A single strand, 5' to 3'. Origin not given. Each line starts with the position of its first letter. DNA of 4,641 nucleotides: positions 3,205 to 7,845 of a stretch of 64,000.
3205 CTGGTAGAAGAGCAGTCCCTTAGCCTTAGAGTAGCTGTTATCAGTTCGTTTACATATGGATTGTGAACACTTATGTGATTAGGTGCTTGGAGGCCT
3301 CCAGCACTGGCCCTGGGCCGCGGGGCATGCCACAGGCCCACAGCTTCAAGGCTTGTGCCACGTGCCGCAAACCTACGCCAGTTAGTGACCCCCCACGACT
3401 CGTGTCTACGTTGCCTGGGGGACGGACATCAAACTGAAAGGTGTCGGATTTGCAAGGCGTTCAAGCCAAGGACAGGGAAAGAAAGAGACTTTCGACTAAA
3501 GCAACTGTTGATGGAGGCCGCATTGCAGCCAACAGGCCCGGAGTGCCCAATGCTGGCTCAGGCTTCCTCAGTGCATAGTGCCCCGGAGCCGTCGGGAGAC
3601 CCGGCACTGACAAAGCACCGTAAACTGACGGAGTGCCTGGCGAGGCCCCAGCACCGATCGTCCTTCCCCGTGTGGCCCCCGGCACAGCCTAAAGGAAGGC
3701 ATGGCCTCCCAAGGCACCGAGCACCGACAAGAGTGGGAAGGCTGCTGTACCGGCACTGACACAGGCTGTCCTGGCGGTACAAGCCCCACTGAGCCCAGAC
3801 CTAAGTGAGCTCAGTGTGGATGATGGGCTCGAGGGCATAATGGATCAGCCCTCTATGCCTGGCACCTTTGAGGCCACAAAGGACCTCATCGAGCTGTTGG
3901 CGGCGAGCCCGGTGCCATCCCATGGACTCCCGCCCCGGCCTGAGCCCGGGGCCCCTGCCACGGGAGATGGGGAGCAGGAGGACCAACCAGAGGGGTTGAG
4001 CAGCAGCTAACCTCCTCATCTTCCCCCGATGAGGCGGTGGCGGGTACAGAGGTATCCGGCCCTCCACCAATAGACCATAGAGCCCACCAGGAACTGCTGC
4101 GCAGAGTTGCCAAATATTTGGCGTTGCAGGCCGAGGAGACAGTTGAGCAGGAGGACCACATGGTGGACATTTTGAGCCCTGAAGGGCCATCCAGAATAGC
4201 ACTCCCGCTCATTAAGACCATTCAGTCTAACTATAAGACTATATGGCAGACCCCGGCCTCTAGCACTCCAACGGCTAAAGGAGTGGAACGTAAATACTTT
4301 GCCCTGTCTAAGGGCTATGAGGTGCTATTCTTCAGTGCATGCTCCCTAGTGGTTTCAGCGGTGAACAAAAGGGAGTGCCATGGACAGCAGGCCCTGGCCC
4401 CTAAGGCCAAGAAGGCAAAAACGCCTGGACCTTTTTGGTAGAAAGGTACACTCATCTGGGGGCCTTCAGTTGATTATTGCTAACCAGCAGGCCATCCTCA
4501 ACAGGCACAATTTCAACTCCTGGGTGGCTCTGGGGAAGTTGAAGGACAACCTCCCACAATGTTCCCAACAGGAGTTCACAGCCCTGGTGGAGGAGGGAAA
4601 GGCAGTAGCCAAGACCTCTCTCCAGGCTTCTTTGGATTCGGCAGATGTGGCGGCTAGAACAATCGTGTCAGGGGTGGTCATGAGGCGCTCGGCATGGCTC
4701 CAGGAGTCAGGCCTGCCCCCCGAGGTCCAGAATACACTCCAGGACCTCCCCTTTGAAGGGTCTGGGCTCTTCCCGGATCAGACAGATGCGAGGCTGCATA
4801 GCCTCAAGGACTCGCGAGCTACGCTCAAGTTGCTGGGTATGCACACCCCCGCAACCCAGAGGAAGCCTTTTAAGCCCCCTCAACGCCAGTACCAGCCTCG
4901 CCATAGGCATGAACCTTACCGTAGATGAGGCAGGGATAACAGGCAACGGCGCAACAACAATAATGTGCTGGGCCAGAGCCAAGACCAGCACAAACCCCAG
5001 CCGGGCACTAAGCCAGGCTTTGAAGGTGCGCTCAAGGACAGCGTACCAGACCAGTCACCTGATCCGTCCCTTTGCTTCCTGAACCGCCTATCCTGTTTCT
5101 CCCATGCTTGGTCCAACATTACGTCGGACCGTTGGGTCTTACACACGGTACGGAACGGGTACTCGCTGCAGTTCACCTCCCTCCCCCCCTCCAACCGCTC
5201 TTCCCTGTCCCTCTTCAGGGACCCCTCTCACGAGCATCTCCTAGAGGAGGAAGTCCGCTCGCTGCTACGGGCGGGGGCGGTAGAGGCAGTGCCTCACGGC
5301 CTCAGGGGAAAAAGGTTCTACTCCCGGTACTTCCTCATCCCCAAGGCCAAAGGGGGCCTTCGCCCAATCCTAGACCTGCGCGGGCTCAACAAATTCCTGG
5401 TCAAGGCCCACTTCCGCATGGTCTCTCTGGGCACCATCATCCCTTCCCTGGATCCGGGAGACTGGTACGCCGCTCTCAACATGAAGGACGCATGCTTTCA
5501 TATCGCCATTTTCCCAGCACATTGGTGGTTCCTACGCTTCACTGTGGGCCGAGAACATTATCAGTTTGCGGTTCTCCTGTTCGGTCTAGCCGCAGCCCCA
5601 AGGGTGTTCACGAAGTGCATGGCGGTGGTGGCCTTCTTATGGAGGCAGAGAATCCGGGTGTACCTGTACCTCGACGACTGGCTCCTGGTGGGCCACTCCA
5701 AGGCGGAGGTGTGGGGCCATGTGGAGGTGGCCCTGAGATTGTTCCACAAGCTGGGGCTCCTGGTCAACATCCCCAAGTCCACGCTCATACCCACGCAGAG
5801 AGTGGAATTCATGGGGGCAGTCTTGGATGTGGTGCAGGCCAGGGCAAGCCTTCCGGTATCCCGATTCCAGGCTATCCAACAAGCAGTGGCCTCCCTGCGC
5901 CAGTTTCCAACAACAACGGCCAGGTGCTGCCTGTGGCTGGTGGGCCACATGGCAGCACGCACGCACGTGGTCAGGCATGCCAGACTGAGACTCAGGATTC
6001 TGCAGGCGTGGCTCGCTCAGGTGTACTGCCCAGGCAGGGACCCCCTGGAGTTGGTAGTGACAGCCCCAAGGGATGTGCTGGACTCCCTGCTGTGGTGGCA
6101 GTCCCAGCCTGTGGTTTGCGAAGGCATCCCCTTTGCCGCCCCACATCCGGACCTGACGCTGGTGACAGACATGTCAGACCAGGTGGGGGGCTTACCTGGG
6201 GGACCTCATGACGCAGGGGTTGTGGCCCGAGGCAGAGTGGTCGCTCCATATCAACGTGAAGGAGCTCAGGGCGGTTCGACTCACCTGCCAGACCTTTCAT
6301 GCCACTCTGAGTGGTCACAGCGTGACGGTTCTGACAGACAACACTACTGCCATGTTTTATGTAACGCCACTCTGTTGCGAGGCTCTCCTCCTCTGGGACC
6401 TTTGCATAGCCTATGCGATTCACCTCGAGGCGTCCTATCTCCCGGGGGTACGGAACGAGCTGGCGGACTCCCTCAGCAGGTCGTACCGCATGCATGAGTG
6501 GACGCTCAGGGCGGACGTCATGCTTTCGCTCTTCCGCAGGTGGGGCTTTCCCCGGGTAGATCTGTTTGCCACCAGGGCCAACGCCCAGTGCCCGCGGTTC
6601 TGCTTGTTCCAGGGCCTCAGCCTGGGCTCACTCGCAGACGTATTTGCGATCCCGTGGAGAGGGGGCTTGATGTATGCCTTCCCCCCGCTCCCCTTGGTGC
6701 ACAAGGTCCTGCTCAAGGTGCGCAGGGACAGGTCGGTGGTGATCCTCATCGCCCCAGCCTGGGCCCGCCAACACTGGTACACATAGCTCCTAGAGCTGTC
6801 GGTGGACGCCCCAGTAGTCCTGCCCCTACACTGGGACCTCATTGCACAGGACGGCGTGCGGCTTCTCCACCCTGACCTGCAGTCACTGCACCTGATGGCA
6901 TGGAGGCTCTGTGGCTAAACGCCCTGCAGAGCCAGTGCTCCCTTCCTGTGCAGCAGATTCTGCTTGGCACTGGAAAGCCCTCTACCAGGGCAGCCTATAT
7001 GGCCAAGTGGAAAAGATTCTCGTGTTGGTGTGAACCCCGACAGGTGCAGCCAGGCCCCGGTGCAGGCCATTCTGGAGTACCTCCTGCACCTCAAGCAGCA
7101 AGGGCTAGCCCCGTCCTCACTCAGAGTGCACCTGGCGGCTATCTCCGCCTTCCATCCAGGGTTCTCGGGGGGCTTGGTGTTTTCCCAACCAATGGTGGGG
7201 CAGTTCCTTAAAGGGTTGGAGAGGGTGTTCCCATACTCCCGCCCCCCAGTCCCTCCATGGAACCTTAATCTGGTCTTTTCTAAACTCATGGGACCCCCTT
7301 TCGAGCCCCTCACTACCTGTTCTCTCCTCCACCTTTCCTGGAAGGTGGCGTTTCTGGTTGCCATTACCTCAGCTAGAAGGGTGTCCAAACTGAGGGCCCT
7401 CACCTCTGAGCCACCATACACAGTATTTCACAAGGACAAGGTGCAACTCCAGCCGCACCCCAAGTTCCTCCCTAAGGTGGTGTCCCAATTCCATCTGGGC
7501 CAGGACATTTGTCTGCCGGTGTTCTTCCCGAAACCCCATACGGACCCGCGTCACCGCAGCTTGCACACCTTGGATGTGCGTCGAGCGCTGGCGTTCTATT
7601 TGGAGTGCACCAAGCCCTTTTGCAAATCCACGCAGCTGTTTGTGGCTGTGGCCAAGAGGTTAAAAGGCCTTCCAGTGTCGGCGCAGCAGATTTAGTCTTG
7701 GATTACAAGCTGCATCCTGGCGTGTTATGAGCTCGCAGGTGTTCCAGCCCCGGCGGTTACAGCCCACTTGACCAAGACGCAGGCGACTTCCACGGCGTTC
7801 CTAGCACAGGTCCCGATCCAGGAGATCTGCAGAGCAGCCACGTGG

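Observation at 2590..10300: Near-intact DIRS retrotransposon inserted precisely into the endonuclease domain of an RTE/L2-like LINE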

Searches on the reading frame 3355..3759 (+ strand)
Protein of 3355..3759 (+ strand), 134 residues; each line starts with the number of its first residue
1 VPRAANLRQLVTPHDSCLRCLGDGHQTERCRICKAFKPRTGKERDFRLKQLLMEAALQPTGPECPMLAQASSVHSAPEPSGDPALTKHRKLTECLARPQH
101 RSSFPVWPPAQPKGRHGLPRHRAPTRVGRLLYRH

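Call 6: search_protein_families(library=pfam, proteins=[window:3355-3759:+], max_evalue=0.1)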
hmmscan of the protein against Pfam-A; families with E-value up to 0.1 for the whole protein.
window:3355-3759:+ (134 aa): 0 families

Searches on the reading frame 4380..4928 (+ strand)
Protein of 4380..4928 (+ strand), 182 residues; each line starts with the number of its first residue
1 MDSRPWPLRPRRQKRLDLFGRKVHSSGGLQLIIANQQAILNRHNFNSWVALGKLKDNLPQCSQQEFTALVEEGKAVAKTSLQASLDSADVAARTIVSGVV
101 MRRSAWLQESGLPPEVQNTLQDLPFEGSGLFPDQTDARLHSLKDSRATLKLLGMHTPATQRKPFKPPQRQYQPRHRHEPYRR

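Call 6: search_protein_families(library=pfam, proteins=[window:4380-4928:+], max_evalue=0.1)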
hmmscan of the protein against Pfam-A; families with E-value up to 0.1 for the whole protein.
window:4380-4928:+ (182 aa): 1 family
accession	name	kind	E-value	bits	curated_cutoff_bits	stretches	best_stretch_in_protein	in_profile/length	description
PF11560.13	LAP2alpha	-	0.0004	20.4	25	1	52-132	142-221/234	Lamina-associated polypeptide 2 alpha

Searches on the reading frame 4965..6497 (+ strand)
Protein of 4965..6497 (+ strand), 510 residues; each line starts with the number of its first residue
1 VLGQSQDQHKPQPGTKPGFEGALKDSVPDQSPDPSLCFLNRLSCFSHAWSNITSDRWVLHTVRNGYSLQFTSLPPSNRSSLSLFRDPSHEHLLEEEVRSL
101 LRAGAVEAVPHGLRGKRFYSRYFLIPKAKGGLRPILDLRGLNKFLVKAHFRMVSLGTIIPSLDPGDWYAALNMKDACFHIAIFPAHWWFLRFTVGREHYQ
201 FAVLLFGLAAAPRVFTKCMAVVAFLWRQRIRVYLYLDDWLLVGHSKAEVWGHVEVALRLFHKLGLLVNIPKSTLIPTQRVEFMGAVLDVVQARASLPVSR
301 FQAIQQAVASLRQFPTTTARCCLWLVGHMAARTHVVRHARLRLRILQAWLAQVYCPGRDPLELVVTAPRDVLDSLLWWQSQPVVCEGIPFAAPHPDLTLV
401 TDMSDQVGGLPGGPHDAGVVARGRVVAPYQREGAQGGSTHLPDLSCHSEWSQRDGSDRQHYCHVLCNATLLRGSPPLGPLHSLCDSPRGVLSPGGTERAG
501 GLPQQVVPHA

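Call 6: search_protein_families(library=pfam, proteins=[window:4965-6497:+], max_evalue=0.1)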
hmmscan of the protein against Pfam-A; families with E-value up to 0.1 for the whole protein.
window:4965-6497:+ (510 aa): 1 family
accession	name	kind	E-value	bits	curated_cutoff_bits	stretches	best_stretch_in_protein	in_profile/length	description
PF00078.32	RVT_1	-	2.3e-15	57.3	29.6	1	125-285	1-203/205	Reverse transcriptase (RNA-dependent DNA polymerase)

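Call 46: find_encoding_contigs(protein=window:4965-6497:+, flank=10000, max_places=5)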
Protein window:4965-6497:+ (510 aa): no gene with exactly this product is on record in the collection.

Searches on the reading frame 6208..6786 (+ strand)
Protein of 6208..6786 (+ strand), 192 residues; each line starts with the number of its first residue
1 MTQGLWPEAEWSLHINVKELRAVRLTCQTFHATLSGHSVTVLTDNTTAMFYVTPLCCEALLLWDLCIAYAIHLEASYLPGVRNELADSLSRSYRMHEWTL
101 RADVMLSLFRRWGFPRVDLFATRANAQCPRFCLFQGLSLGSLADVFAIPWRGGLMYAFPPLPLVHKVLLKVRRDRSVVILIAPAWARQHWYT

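Call 6: search_protein_families(library=pfam, proteins=[window:6208-6786:+], max_evalue=0.1)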
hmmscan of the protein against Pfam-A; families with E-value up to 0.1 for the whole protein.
window:6208-6786:+ (192 aa): 1 family
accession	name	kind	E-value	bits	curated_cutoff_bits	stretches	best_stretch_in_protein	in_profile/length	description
PF17917.7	RT_RNaseH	-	0.0024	18.4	24.8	1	8-51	42-85/105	RNase H-like domain found in reverse transcriptase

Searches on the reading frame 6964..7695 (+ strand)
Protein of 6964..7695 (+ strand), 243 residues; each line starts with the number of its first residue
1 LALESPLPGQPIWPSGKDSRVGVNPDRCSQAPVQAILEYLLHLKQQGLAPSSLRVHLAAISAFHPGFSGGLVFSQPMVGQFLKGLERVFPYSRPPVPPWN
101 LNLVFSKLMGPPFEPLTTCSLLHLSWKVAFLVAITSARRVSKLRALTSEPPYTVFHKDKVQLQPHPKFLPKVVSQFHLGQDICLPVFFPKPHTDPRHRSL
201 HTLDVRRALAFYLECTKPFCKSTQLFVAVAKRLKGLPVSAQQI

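Call 6: search_protein_families(library=pfam, proteins=[window:6964-7695:+], max_evalue=0.1)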
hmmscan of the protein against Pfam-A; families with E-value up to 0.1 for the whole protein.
window:6964-7695:+ (243 aa): 1 family
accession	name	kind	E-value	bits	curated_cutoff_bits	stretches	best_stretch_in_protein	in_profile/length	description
PF02899.23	Phage_int_SAM_1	-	0.022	15.5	22.3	0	28-64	40-76/83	Phage integrase, N-terminal SAM-like domain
